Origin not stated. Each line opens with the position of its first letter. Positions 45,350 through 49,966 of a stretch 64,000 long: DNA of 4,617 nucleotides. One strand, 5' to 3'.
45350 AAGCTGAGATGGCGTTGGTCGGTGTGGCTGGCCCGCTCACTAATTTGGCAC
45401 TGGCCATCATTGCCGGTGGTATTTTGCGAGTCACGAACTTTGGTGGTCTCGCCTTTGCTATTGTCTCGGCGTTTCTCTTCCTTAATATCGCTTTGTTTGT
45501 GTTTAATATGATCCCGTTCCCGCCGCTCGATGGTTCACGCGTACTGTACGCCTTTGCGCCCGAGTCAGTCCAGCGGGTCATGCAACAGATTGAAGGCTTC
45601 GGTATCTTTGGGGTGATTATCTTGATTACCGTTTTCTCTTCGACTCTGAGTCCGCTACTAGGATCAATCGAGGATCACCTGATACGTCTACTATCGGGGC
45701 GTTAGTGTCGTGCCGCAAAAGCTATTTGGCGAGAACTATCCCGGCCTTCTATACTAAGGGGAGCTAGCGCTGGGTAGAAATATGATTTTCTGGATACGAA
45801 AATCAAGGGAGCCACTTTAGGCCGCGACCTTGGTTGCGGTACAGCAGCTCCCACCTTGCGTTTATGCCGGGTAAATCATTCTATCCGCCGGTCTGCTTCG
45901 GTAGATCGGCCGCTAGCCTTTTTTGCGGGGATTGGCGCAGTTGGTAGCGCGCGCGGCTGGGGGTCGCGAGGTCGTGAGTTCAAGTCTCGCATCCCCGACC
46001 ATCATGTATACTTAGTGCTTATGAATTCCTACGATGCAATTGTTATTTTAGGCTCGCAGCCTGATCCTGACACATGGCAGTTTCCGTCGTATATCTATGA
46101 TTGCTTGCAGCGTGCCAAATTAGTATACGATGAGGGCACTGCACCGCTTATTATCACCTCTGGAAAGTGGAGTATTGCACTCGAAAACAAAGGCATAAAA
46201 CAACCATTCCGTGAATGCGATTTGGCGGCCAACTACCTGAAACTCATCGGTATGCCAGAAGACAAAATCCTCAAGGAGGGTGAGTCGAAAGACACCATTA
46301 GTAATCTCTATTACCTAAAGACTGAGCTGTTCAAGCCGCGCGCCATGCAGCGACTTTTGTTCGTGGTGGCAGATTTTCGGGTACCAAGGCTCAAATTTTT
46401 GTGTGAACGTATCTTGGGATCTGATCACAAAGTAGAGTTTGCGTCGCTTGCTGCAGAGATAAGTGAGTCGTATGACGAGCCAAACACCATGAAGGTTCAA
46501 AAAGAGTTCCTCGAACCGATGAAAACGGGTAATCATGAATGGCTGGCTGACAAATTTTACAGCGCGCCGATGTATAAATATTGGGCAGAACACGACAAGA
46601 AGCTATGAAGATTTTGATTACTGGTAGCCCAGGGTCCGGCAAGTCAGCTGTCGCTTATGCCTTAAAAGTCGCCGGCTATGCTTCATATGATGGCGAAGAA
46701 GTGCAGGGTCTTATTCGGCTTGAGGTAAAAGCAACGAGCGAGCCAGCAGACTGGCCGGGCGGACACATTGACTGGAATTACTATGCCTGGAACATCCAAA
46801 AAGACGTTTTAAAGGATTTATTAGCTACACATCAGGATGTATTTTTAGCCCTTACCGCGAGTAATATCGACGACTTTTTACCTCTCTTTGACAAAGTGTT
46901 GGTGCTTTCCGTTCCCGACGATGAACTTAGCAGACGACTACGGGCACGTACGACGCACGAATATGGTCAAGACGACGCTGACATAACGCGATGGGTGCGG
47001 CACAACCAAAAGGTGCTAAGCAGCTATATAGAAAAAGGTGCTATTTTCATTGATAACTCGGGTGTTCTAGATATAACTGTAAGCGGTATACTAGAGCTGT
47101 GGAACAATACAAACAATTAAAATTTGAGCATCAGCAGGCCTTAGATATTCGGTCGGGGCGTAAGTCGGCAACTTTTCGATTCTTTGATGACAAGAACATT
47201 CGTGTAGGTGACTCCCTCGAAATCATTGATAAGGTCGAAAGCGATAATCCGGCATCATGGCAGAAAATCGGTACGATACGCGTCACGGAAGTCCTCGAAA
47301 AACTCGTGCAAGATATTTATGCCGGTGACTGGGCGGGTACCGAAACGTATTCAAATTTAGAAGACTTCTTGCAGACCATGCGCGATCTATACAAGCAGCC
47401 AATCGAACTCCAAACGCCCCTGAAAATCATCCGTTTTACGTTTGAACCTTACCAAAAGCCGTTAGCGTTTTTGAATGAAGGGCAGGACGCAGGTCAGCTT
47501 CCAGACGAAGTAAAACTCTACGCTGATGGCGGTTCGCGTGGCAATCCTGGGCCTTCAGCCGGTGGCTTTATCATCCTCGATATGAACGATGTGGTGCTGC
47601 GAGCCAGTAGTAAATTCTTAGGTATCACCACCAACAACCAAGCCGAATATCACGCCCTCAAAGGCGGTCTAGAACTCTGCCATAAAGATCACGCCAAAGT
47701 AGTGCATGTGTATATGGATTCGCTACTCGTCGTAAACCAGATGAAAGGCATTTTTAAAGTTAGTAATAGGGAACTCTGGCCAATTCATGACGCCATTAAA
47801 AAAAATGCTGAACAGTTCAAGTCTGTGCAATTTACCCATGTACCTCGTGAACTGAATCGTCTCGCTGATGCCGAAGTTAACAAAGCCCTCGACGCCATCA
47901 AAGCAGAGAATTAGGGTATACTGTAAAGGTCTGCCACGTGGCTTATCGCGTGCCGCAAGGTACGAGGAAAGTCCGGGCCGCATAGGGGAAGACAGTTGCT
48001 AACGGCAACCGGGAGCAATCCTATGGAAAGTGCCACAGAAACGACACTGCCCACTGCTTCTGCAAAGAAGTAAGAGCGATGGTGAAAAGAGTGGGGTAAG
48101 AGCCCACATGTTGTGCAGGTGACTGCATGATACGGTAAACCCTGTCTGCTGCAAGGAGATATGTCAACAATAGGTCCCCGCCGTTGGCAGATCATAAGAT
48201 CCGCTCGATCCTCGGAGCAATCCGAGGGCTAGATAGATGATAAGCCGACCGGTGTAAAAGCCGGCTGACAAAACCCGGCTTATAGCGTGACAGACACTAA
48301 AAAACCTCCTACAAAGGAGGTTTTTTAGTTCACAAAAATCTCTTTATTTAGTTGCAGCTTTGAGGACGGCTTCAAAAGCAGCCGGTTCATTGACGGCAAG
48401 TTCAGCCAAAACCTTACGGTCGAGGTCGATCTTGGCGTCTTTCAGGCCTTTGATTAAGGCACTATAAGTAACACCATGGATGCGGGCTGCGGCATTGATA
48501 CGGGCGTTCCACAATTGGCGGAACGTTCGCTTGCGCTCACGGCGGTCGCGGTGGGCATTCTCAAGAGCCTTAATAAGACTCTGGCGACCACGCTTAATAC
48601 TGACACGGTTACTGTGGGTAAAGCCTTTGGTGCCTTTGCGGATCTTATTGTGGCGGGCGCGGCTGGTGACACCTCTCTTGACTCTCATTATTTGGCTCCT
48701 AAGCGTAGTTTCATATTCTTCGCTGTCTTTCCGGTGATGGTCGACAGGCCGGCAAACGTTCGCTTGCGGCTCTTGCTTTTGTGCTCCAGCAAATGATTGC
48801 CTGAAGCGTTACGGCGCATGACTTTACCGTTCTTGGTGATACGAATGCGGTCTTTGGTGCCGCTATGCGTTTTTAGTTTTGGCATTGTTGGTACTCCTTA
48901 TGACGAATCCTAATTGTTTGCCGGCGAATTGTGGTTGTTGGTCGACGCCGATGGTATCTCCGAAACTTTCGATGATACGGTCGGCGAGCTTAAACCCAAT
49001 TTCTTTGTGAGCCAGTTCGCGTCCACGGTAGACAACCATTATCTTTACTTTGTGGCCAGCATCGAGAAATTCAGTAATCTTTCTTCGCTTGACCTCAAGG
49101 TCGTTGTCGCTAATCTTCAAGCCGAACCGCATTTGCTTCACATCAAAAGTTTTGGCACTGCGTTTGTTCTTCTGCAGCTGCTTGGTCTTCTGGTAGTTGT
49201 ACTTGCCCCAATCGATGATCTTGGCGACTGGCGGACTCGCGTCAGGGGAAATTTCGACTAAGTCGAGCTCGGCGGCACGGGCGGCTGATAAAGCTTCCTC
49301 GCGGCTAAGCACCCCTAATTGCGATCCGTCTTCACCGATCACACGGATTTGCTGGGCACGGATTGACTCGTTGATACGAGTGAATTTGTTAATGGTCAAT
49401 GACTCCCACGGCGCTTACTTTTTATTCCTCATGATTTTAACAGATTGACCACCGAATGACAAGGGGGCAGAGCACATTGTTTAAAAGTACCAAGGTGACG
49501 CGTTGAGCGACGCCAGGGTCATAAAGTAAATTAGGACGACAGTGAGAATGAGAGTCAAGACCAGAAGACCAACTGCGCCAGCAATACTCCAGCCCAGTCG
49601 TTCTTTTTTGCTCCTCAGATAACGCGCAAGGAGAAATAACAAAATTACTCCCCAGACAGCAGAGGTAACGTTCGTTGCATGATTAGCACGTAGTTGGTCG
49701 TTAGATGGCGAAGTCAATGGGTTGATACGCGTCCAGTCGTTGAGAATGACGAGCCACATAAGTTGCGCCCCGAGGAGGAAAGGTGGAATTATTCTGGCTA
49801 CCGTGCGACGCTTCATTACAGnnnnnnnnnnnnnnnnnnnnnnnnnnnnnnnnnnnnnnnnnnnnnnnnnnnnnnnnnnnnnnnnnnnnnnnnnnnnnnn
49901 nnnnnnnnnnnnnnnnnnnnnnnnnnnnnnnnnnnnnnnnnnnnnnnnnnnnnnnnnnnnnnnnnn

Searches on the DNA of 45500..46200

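Call 101: search_rna_families(source=window, start=45500, end=46200, threshold=evalue, max_evalue=1)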
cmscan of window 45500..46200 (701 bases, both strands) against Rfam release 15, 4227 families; matches with E-value up to 1: 1.
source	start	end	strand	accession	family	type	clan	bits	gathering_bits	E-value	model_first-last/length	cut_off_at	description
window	45926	45998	+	RF00005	tRNA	Gene; tRNA;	CL00001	58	29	7.1e-12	1-71/71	no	tRNA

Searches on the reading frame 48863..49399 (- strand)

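Call 8: search_protein_families(library=pfam, proteins=[window:48863-49399:-], max_evalue=0.01)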
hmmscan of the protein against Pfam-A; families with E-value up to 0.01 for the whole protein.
window:48863-49399:- (178 aa): 3 families
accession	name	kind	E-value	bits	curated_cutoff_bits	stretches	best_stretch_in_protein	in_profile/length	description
PF05198.21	IF3_N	-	1e-28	99.7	26.9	1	9-77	1-69/70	Translation initiation factor IF-3, N-terminal domain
PF00707.27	IF3_C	-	4.8e-24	84.5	34.8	1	86-167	2-83/86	Translation initiation factor IF-3, C-terminal domain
PF14877.11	mIF3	-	0.0019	18.4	33.8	1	72-123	111-164/177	Mitochondrial translation initiation factor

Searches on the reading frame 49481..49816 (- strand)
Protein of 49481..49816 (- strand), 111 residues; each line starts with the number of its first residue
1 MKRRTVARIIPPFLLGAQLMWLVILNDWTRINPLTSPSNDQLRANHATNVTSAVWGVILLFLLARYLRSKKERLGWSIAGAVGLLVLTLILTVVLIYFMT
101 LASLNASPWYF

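Call 8: search_protein_families(library=pfam, proteins=[window:49481-49816:-], max_evalue=0.01)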
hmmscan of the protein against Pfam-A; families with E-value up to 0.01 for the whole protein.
window:49481-49816:- (111 aa): 1 family
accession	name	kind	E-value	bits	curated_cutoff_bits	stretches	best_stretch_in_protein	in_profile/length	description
PF03845.19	Spore_permease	-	9.2e-05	21.9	23.4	1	13-109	146-244/321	Spore germination protein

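Call 58: search_protein_families(library=ncbifam, proteins=[window:49481-49816:-], max_evalue=0.01)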
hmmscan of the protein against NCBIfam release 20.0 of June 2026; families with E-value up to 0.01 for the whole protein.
window:49481-49816:- (111 aa): 1 family
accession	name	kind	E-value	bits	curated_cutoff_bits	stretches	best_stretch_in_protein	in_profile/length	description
TIGR03753.1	blh_monoox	subfamily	0.0031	17.2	95.25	1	43-99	124-180/260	beta-carotene 15,15'-dioxygenase, Brp/Blh family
